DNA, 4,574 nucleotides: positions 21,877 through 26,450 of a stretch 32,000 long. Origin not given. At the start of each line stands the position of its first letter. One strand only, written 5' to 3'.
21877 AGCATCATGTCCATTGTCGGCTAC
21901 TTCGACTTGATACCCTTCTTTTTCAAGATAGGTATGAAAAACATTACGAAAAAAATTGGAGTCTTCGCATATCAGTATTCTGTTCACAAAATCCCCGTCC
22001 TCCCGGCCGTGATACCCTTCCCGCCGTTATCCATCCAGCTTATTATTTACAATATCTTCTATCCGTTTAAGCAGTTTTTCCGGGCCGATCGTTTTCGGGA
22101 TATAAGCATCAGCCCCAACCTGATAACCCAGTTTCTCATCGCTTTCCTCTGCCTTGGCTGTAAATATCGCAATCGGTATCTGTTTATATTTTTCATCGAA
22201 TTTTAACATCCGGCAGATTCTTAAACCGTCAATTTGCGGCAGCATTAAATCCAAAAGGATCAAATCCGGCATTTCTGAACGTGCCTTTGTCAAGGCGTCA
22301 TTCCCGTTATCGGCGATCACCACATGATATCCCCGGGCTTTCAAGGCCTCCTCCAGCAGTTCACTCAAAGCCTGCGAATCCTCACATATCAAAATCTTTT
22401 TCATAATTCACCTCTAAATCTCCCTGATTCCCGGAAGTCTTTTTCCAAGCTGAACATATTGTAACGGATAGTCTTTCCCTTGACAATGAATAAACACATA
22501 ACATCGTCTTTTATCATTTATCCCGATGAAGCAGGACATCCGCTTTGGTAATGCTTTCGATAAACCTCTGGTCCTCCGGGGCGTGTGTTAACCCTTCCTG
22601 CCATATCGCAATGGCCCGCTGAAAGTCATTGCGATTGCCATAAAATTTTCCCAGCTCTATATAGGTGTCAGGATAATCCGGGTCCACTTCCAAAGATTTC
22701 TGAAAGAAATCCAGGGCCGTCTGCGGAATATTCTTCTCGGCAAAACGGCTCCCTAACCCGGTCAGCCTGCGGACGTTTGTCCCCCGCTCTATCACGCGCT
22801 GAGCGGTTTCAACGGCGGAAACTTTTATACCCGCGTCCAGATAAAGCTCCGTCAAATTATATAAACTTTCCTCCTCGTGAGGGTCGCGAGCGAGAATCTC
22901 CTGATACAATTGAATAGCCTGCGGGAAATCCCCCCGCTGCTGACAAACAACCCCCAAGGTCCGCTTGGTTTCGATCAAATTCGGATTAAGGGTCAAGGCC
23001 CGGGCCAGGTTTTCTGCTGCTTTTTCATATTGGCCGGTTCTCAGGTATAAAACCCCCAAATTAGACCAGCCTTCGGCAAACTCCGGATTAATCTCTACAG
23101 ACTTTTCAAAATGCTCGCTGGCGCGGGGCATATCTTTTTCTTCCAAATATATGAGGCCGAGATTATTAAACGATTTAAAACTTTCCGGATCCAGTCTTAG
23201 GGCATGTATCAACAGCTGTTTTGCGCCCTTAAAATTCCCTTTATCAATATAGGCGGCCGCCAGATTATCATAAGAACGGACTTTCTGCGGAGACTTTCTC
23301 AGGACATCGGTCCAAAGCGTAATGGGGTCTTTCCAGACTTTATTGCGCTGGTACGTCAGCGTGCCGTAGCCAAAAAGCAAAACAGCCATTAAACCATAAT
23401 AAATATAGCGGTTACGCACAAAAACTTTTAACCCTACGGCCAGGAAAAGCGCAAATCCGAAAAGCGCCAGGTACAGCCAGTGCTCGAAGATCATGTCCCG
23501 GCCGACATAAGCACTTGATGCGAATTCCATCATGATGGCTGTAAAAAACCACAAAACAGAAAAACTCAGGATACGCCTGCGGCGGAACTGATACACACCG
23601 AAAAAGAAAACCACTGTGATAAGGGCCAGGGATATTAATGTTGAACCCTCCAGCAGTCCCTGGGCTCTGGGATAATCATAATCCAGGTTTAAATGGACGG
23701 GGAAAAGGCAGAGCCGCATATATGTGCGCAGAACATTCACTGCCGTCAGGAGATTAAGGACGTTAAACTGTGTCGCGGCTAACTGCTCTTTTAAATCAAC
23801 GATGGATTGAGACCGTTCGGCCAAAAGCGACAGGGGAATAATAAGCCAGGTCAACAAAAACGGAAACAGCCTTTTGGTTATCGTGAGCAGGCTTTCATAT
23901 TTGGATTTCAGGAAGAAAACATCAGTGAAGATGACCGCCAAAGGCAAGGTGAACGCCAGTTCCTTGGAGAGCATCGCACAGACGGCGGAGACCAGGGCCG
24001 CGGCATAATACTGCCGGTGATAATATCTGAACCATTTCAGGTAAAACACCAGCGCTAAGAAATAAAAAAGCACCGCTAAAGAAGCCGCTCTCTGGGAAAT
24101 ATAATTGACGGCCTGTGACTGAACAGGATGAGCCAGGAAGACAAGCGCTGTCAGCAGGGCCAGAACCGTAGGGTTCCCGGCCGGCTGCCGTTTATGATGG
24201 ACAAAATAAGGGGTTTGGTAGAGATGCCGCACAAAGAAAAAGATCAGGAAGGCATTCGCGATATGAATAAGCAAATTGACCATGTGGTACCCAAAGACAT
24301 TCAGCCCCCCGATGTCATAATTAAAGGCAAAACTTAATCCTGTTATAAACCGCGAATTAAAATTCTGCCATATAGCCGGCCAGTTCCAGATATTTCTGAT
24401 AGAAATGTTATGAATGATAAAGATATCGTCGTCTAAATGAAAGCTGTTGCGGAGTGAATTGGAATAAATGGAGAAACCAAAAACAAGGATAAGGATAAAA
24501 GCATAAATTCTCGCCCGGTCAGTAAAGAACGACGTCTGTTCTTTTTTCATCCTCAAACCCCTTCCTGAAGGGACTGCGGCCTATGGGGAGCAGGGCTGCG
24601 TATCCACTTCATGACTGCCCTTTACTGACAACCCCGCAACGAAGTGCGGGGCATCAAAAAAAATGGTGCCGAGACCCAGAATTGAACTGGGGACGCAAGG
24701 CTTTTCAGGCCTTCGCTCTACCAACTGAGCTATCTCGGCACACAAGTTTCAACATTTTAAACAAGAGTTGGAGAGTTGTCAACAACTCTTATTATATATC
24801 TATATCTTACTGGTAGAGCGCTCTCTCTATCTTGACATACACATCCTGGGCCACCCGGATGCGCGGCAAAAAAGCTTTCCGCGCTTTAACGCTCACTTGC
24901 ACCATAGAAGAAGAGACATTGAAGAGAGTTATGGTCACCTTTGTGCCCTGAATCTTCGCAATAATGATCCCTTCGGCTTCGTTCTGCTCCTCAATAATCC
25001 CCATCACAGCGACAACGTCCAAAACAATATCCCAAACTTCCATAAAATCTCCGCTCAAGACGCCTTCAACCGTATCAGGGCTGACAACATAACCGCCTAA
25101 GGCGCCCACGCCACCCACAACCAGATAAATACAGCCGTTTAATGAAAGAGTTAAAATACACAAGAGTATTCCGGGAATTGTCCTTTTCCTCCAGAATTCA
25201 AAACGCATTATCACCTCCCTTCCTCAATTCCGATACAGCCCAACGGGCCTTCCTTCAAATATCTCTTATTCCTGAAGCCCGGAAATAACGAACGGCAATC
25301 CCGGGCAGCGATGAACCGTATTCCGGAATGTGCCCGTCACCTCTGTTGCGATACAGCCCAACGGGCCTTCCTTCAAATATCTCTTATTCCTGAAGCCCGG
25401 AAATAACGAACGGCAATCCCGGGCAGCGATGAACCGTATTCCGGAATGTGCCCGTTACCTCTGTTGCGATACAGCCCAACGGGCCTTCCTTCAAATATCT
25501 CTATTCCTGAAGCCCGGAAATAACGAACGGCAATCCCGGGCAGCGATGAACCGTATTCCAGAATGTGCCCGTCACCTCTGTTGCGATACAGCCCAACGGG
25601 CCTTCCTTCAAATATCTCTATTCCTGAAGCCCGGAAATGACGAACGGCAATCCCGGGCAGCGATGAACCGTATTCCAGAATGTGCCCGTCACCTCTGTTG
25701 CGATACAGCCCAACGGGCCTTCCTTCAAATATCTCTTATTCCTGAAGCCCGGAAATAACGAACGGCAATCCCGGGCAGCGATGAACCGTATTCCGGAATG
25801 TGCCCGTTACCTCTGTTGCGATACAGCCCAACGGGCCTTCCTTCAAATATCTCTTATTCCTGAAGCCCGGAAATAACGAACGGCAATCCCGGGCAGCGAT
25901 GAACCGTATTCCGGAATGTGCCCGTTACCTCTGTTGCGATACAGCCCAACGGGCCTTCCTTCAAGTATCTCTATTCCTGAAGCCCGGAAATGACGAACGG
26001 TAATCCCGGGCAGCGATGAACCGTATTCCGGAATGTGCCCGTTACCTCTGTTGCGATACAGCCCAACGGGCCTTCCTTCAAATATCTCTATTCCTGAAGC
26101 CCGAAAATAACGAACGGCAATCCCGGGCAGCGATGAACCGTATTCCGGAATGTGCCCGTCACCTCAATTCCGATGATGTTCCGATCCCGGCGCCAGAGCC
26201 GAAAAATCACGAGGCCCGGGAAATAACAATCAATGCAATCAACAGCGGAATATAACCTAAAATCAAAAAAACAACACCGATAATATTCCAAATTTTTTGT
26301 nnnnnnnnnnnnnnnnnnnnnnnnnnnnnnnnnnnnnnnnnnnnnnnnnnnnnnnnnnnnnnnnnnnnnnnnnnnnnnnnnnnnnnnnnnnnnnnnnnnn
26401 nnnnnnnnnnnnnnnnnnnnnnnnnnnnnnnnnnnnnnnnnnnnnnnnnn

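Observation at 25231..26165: Eight-copy, ~118-bp near-perfect tandem array between the SNF transporter and a lipoprotein gene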

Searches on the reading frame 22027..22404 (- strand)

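Call 60: search_protein_families(library=pfam, proteins=[window:22027-22404:-], max_evalue=0.001)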
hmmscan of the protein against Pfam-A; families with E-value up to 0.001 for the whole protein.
window:22027-22404:- (125 aa): 1 family
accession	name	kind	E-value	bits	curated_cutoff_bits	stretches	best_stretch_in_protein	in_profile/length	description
PF00072.30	Response_reg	-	4.4e-27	94.9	30.2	1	4-116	1-111/111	Response regulator receiver domain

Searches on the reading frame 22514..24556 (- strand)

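Call 17: search_protein_families(library=pfam, proteins=[window:22514-24556:-])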
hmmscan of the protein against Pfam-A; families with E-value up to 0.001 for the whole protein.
window:22514-24556:- (680 aa): 20 families
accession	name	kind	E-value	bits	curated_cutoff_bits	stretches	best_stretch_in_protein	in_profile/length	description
PF00515.34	TPR_1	-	9.3e-37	123.8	27.8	3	494-526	1-33/34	Tetratricopeptide repeat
PF07719.23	TPR_2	-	2.4e-33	111.9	27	2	494-526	1-33/34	Tetratricopeptide repeat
PF13431.12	TPR_17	-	2.4e-30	102.7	24.4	2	483-513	2-32/34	Tetratricopeptide repeat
PF14559.12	TPR_19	-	5.9e-27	94.2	25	3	540-594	3-57/68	Tetratricopeptide repeat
PF13424.12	TPR_12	-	7.7e-27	93.7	30.1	3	494-557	3-74/77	Tetratricopeptide repeat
PF13414.12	TPR_11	-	1.9e-25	88.7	26.8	2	469-508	3-42/42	TPR repeat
PF13181.12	TPR_8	-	2.4e-24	83.8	25.7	2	494-526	1-33/34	Tetratricopeptide repeat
PF13428.12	TPR_14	-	4.3e-21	73.7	23.5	0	495-531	2-38/44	Tetratricopeptide repeat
PF13432.12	TPR_16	-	1.2e-18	67.6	32.7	3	432-491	3-62/65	Tetratricopeptide repeat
PF13176.12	TPR_7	-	2.7e-18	64.9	27.9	0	497-524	2-29/36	Tetratricopeptide repeat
PF13374.12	TPR_10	-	4.1e-17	62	27.5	1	427-454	3-30/42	Tetratricopeptide repeat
PF13371.12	TPR_9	-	9.2e-16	58.1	35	1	467-525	2-60/73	Tetratricopeptide repeat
PF23914.1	TPR_CcmH_CycH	-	2.4e-12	47.4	42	1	490-569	46-128/158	Cytochrome c-type biogenesis protein H TPR domain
PF25063.1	ARM_TT21_C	-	6.8e-12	46.1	35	1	488-592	89-194/209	Tetratricopeptide repeat protein 21 C-terminal ARM domain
PF13174.12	TPR_6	-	2.5e-11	43.9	26.3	0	499-526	5-32/33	Tetratricopeptide repeat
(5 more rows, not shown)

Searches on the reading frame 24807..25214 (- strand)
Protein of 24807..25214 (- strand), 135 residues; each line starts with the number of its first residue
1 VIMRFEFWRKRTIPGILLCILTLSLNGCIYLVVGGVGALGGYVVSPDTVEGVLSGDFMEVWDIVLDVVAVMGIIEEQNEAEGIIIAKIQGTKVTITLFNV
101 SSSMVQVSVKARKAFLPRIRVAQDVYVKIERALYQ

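Call 14: find_encoding_contigs(protein=window:24807-25214:-, flank=6000, max_places=10)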
Protein window:24807-25214:- (135 aa): no gene with exactly this product is on record in the collection.

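Call 16: find_encoding_contigs(protein=window:24807-25208:-, flank=6000, max_places=10)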
Protein window:24807-25208:- (133 aa): no gene with exactly this product is on record in the collection.

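Call 17: search_protein_families(library=pfam, proteins=[window:24807-25208:-])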
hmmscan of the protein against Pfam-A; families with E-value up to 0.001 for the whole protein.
window:24807-25208:- (133 aa): 1 family
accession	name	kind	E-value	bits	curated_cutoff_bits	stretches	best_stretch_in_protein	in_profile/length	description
PF12092.13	DUF3568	-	5.7e-05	23.6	23.2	1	14-108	6-104/124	Protein of unknown function (DUF3568)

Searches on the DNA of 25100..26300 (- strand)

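Call 5: search_rna_families(source=window, start=25100, end=26300, threshold=evalue, max_evalue=10)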
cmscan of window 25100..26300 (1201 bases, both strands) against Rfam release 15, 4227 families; matches with E-value up to 10: 3.
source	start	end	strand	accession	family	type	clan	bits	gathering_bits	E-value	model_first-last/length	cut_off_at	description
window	25237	25277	-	RF00018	CsrB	Gene; sRNA;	CL00106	9.2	71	6.3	21-63/356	no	CsrB/RsmB RNA family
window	25355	25395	-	RF00018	CsrB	Gene; sRNA;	CL00106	9.2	71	6.3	21-63/356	no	CsrB/RsmB RNA family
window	25707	25747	-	RF00018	CsrB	Gene; sRNA;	CL00106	9.2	71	6.5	21-63/356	no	CsrB/RsmB RNA family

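Call 45: search_dna_similar(query=window:25340-25700:-, collection=phages, mode=distant, max_evalue=0.01)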
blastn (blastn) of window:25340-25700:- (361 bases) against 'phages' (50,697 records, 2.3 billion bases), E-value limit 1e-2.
No match.

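Call 46: search_dna_similar(query=window:25340-25700:-, collection=plasmids, mode=distant, max_evalue=0.01)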
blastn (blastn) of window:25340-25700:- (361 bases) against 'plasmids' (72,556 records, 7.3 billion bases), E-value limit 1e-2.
No match.

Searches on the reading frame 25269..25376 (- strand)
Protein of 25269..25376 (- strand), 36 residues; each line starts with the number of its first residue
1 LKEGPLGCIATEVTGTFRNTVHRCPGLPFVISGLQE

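Call 60: search_protein_families(library=pfam, proteins=[window:25269-25376:-], max_evalue=0.001)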
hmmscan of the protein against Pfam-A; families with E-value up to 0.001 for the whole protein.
window:25269-25376:- (36 aa): 0 families

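Call 64: search_protein_representatives(protein=window:25269-25376:-)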
Query: 36 residues. Proteins with E-value up to 0.001 (for the whole library): 4; up to 1e-10: 0; up to 1e-30: 0. The best 4 are listed.
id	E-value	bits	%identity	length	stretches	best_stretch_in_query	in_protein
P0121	4.3e-09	50.5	50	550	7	17-35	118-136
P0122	1.3e-04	36.8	53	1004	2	4-20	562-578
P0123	2.8e-04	35.8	35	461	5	15-35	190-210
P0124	8.2e-04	34.4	32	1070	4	3-32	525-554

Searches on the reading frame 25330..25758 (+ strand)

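Call 60: search_protein_families(library=pfam, proteins=[window:25330-25758:+], max_evalue=0.001)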
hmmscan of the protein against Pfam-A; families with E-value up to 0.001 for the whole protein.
window:25330-25758:+ (142 aa): 3 families
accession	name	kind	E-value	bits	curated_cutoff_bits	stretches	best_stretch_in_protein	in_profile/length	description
PF24273.1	TRASH_HVO_1752_C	-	7.1e-05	23.3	27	0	73-92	17-36/47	HVO_1752, C-terminal TRASH domain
PF16679.11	CDT1_C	-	0.00033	21.6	25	0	62-84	19-42/96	DNA replication factor Cdt1 C-terminal domain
PF02962.20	CHMI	-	0.00035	21.4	26.5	0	87-136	55-104/124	5-carboxymethyl-2-hydroxymuconate isomerase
